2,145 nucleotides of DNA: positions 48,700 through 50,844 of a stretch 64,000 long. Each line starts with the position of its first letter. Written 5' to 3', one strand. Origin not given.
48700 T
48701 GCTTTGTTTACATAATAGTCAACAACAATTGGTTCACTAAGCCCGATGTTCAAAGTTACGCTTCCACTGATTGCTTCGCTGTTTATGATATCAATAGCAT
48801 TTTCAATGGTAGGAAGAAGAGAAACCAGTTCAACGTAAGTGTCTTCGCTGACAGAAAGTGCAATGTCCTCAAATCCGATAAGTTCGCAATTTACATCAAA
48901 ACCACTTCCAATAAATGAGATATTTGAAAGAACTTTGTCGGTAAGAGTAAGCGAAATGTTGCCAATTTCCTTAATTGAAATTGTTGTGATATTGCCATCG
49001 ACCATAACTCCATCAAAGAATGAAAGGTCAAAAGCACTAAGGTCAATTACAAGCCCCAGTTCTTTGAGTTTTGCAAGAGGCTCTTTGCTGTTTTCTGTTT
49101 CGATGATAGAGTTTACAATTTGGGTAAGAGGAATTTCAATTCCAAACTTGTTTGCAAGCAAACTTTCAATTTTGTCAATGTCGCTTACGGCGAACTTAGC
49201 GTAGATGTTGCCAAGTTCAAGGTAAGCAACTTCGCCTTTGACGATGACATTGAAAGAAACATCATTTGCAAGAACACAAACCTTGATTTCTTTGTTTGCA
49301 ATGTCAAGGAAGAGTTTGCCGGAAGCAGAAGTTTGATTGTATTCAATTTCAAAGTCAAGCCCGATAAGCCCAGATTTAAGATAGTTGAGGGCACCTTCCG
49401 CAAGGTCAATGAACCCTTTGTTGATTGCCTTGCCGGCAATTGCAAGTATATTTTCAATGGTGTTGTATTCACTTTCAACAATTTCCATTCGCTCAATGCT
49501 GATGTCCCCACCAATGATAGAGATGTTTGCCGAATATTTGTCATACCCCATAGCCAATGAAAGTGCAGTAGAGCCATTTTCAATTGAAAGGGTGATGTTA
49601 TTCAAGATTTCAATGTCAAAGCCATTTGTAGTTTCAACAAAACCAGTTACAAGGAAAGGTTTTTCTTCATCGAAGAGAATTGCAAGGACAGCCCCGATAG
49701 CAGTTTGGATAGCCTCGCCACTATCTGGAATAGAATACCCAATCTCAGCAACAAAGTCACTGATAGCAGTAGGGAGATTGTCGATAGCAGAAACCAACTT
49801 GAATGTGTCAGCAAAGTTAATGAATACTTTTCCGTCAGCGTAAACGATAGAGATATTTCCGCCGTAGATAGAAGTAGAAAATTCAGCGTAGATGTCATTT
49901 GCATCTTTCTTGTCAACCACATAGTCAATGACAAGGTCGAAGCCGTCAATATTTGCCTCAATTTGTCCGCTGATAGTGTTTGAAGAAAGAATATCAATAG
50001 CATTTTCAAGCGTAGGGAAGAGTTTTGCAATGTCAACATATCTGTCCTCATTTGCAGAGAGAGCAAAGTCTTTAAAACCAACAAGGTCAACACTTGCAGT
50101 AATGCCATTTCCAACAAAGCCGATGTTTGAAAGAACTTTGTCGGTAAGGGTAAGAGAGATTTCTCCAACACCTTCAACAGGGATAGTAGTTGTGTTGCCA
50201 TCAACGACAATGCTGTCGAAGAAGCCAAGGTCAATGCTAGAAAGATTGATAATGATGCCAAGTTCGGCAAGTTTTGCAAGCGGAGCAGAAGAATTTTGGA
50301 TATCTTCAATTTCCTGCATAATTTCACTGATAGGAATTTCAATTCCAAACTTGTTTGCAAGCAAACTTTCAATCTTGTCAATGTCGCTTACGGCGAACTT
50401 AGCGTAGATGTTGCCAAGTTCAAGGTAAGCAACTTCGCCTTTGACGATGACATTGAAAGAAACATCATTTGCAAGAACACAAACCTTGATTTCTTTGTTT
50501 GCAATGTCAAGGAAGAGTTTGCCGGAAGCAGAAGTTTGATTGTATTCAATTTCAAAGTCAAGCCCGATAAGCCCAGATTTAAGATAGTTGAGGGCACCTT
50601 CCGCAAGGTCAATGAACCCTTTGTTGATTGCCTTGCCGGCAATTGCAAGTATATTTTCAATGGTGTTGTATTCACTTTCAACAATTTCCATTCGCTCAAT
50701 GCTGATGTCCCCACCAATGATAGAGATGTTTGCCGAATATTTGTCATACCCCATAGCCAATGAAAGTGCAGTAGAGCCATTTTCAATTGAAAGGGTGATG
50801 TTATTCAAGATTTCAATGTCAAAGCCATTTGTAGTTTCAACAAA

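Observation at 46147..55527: Operon for a 470-aa type II membrane protein and a 2540-aa secreted giant built from an unrecognised ~401-aa module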

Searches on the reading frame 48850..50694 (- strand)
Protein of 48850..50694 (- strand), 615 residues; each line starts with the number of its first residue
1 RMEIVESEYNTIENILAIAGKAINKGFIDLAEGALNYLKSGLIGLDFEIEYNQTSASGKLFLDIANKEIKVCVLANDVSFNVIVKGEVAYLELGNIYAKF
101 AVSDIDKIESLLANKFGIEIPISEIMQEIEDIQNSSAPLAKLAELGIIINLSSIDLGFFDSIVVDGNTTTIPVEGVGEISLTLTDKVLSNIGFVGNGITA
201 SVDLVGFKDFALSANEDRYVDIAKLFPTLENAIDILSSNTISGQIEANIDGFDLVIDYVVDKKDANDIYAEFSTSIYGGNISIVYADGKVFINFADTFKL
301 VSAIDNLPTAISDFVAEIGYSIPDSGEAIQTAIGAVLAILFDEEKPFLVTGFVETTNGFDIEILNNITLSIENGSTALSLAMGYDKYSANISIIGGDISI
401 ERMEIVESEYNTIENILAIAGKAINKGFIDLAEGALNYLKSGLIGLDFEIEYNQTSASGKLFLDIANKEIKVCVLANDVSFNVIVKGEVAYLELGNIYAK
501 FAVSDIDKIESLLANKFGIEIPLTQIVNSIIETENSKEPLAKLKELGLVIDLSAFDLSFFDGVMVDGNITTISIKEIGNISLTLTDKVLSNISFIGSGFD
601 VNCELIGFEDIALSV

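Call 31: find_homologous_proteins(query=A2, max_evalue=0.001)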
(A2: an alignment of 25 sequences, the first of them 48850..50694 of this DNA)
Query A2 (25 sequences) (615 aa, profile of the alignment): 1 proteins with E <= 0.001 among 8000 candidates.
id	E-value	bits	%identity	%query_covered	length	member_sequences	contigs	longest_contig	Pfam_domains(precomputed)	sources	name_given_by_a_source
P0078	6.1e-84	301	44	68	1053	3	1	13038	PF09479.17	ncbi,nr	ncbi:MAG: InlB B-repeat-containing protein, partial [Clostridia bacterium]|nr:InlB B-repeat-containi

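Call 38: search_solved_structures(query=A3, max_evalue=1)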
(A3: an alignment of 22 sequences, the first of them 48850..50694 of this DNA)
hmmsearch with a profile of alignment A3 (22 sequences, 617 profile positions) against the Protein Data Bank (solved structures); distinct sequences matched with E-value up to 1: 1.
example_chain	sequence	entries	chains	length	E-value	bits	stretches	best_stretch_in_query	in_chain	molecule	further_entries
2jyn_A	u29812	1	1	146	0.18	13.4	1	234-300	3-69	UPF0368 protein YPL225W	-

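Call 49: predict_structure(alignment_id=A3)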
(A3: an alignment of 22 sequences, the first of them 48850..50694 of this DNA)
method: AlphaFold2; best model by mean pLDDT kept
length: 615 residues; sequences in the alignment: 22
mean_pLDDT: 74.2   pTM: 0.46
mean pLDDT of the five models: 74.2, 72.1, 71.8, 67.3, 65.1
residues with pLDDT >= 90: 35; 70-90: 408; 50-70: 110; < 50: 62
segments of 3 or more residues with pLDDT < 50: 1-10, 116-118, 135-151, 328-347, 543-548
pLDDT, mean of each block of 10 residues (from residue 1): 40 58 69 71 82 78 78 74 80 75 70 53 60 52 40 60 82 79 84 83 86 81 72 82 88 88 84 84 89 83 81 72 50 44 50 77 76 82 79 85 82 81 79 77 84 80 81 80 83 82 80 69 68 55 48 66 83 84 87 86 88 82
secondary structure, 60 per line:
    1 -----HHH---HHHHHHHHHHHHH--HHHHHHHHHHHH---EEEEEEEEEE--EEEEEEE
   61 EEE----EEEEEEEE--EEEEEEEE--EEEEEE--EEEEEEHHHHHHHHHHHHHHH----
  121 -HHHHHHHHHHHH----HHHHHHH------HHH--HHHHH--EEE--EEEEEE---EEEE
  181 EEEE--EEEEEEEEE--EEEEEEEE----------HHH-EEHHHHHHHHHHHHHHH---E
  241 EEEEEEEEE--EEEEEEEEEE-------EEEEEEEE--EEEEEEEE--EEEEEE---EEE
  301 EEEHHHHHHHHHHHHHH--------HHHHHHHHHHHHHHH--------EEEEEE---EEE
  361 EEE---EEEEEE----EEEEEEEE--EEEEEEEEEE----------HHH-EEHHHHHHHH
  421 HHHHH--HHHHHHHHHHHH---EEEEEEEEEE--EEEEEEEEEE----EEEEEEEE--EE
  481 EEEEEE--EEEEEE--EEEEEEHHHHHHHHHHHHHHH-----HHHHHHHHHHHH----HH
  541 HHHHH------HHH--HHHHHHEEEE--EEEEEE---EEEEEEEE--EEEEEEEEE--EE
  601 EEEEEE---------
elements in order: H12-24 H27-38 E42-51 E54-63 E68-75 E78-85 E88-93 E96-101 H102-116 H122-133 H138-144 H156-160 E163-165 E168-173 E177-184 E187-195 E198-205 H222-236 E240-249 E252-261 E269-276 E279-286 E289-294 E298-303 H304-317 H326-340 E349-354 E358-363 E367-372 E377-384 E387-396 H413-425 H428-439 E443-452 E455-464 E469-476 E479-486 E489-494 E497-502 H503-517 H523-534 H539-545 H557-562 E563-566 E569-574 E578-585 E588-596 E599-606

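Call 53: search_protein_representatives(alignment_id=A3)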
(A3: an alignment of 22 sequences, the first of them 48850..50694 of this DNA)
Query: 22 sequences, 617 profile positions. Proteins with E-value up to 0.001 (for the whole library): 312; up to 1e-10: 230; up to 1e-30: 125. The best 150 are listed.
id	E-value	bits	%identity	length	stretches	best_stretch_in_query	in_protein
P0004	0.0e+00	2408.9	-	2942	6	1-607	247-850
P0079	0.0e+00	1430.9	-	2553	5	1-475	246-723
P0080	0.0e+00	1332.7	-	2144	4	1-543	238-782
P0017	0.0e+00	1199.7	-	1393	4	1-615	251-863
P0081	0.0e+00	1179.7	-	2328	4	1-608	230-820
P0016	0.0e+00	1032.5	-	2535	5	1-544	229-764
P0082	0.0e+00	1014.9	-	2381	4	1-617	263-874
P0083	9.5e-286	965.7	-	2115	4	13-616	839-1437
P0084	5.1e-245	831.1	-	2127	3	39-477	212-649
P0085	2.9e-243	825.3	-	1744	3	1-526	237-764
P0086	9.0e-221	751.0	-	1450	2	63-552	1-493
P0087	5.4e-184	629.6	-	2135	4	27-617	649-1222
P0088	1.8e-181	621.2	-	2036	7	1-616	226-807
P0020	2.0e-172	591.3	-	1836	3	1-617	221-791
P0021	2.2e-153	528.4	-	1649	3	1-593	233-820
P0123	3.9e-75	270.0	-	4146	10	6-614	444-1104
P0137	6.4e-53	196.6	-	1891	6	179-582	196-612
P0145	3.4e-49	184.3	-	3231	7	15-606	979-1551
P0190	2.6e-32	128.6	-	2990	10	6-332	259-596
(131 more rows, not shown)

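Call 56: search_protein_families(library=pfam, proteins=[P0123, P0137, P0190], max_evalue=0.01)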
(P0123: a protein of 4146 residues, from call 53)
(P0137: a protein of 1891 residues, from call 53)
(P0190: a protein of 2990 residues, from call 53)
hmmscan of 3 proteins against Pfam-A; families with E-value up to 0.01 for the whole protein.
P0123 (4146 aa): 2 families
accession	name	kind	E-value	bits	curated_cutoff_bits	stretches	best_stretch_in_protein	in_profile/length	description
PF09479.16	Flg_new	-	5.3e-10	39.7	27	1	3501-3574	1-65/65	Listeria-Bacteroides repeat domain (List_Bact_rpt)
PF03201.21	HMD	-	0.0011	19.6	23.1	0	1603-1659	38-90/97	H2-forming N5,N10-methylene-tetrahydromethanopterin dehydrogenase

P0137 (1891 aa): 1 family
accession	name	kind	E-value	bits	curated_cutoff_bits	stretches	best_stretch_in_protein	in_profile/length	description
PF09479.16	Flg_new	-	1.6e-05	25.3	27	1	1720-1793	1-64/65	Listeria-Bacteroides repeat domain (List_Bact_rpt)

P0190 (2990 aa): 1 family
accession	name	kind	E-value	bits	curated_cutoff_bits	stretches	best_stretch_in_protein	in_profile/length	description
PF20119.4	DUF6509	-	0.0012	19.6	23.9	0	1425-1462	7-44/95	Family of unknown function (DUF6509)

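Call 88: find_encoding_contigs(protein=P0190, flank=8000, max_places=2)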
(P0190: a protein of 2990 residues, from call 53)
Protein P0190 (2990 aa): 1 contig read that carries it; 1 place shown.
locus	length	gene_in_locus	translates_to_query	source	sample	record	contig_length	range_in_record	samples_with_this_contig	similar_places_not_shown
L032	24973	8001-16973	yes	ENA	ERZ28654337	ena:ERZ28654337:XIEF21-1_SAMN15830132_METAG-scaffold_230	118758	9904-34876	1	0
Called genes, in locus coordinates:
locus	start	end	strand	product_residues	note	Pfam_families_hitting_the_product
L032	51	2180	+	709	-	-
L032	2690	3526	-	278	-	PF02645:DegV, PF13684:FakA-like_C (weak)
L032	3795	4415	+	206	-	PF01381:HTH_3, PF12844:HTH_19 (weak), PF13560:HTH_31 (weak)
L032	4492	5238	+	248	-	PF01209:Ubie_methyltran, PF03848:TehB, PF02353:CMAS, PF01728:FtsJ, PF13489:Methyltransf_23, PF05175:MTS, PF06325:PrmA, PF08003:Methyltransf_9, +6 more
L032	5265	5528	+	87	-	PF12637:TSCPD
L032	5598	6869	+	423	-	PF01938:TRAM, PF05958:tRNA_U5-meth_tr, PF13679:Methyltransf_32 (faint)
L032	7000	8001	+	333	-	-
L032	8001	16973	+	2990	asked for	-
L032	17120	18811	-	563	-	PF00133:tRNA-synt_1, PF09334:tRNA-synt_1g, PF08264:Anticodon_1 (weak), PF19303:Anticodon_3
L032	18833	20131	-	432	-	PF13393:tRNA-synt_His, PF00152:tRNA-synt_2 (weak), PF00587:tRNA-synt_2b, PF03129:HGTP_anticodon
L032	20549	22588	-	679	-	PF00580:UvrD-helicase, PF13245:AAA_19 (weak), PF01443:Viral_helicase1, PF13538:UvrD_C_2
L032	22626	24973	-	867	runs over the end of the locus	PF00521:DNA_topoisoIV, PF03989:DNA_gyraseA_C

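Call 94: fold_search(model_id=the predicted structure, library=pdb)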
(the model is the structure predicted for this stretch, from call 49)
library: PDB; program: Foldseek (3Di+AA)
matches with E <= 10: 1282; with E <= 0.001: 47
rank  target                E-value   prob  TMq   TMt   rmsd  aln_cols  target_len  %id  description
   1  7azl_A                1.5e-05  0.57  0.07  0.11  27.5       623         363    9  DNA polymerase sliding clamp from Escherichia coli with peptide 38 bound (released 2021-12-01)
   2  6ams_A                4.2e-05  0.47  0.07  0.10  25.0       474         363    9  Crystal structure of the DNA polymerase III subunit beta from Pseudomonas aeruginosa (released 2017-11-01)
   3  6fvl_B                4.4e-05  0.33  0.06  0.09  28.1       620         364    8  DNA polymerase sliding clamp from Escherichia coli with bound P7 peptide (released 2019-04-10)
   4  5x06_A                4.7e-05  0.57  0.08  0.12  25.7       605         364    8  DNA replication regulation protein (released 2018-01-24)
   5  6fvl_D                4.7e-05  0.35  0.06  0.10  27.5       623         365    9  DNA polymerase sliding clamp from Escherichia coli with bound P7 peptide (released 2019-04-10)
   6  7azc_C                7.7e-05  0.35  0.07  0.10  27.6       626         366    9  DNA polymerase sliding clamp from Escherichia coli with peptide 22 bound (released 2021-12-01)
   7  2w7q_A                8.1e-05  1.00  0.14  0.35  10.5       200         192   11  Structure of Pseudomonas aeruginosa LolA (released 2009-12-29)
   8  6ams_B                8.6e-05  0.44  0.07  0.11  24.9       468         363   10  Crystal structure of the DNA polymerase III subunit beta from Pseudomonas aeruginosa (released 2017-11-01)
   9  4mjq_B                8.6e-05  0.41  0.07  0.10  28.4       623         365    8  E. coli sliding clamp in complex with Bromfenac (released 2013-09-18)
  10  7azd_D                9.0e-05  0.44  0.07  0.11  25.8       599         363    8  DNA polymerase sliding clamp from Escherichia coli with peptide 20 bound (released 2021-12-01)
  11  2v43_B                9.5e-05  1.00  0.16  0.31  21.7       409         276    8  Crystal structure of RseB: a sensor for periplasmic stress response in E. coli (released 2007-08-28)
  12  3ei2_A                1.0e-04  0.20  0.07  0.04  35.5       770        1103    7  Structure of hsDDB1-drDDB2 bound to a 16 bp abasic site containing DNA-duplex (released 2009-01-20)
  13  2v43_C                1.1e-04  1.00  0.16  0.29  22.3       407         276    7  Crystal structure of RseB: a sensor for periplasmic stress response in E. coli (released 2007-08-28)
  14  2p4b_A                1.3e-04  1.00  0.16  0.31  20.8       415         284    8  Crystal structure of E.coli RseB (released 2007-05-22)
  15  4k74_B                1.3e-04  0.44  0.07  0.11  25.7       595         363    8  The UmuC subunit of the E. coli DNA polymerase V shows a unique interaction with the beta-clamp processivity factor. (released 2013-07-17)
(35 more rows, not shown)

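Call 103: find_encoding_contigs(protein=P0123, flank=7000, max_places=1)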
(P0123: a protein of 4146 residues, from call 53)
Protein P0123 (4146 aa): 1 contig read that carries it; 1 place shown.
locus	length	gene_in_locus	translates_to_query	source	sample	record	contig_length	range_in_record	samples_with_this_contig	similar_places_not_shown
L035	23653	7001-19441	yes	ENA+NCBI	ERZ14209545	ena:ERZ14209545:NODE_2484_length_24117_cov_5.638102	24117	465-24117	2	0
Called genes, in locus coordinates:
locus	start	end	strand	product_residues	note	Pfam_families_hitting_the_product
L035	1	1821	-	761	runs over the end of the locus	?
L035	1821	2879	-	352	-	-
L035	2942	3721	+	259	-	-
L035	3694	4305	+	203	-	PF02441:Flavoprotein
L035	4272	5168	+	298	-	PF00701:DHDPS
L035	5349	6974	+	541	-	PF13489:Methyltransf_23 (faint)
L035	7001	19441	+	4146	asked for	PF09479:Flg_new (weak)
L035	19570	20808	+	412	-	PF01553:Acyltransferase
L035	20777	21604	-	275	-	PF02673:BacA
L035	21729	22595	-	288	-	-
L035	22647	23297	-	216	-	PF12917:YfbR-like (weak), PF13023:HD_3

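Call 104: find_encoding_contigs(protein=P0137, flank=7000, max_places=1)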
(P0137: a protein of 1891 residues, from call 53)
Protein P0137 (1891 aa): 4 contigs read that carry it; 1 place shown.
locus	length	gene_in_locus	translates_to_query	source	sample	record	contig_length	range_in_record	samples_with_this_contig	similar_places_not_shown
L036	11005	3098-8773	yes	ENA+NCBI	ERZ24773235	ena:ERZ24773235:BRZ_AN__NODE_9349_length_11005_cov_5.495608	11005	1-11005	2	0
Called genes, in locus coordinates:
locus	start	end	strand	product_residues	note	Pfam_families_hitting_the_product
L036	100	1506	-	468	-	PF07498:Rho_N (weak), PF07497:Rho_RNA_bind (faint)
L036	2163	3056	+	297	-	-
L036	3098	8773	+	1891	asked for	-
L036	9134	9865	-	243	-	PF00091:Tubulin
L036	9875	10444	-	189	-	-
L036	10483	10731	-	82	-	-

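Call 105: find_encoding_contigs(protein=P0145, flank=7000, max_places=1)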
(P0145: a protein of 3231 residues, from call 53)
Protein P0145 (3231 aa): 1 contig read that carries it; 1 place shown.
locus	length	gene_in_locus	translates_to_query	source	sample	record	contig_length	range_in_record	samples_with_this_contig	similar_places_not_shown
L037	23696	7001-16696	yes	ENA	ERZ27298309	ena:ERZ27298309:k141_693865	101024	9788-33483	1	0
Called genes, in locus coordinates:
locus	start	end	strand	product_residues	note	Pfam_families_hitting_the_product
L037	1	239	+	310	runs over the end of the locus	PF06144:DNA_pol3_delta, PF21694:DNA_pol3_delta_C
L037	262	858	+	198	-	-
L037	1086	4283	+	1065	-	-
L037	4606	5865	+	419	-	PF01938:TRAM, PF05958:tRNA_U5-meth_tr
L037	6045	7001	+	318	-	-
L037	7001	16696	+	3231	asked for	PF09479:Flg_new (weak)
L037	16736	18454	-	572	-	PF00133:tRNA-synt_1, PF09334:tRNA-synt_1g, PF08264:Anticodon_1, PF19303:Anticodon_3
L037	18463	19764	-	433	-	PF00152:tRNA-synt_2 (weak), PF13393:tRNA-synt_His, PF00587:tRNA-synt_2b, PF03129:HGTP_anticodon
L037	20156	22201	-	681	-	PF00580:UvrD-helicase, PF13245:AAA_19 (weak), PF01443:Viral_helicase1 (weak), PF13538:UvrD_C_2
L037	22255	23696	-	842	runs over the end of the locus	PF00521:DNA_topoisoIV, PF03989:DNA_gyraseA_C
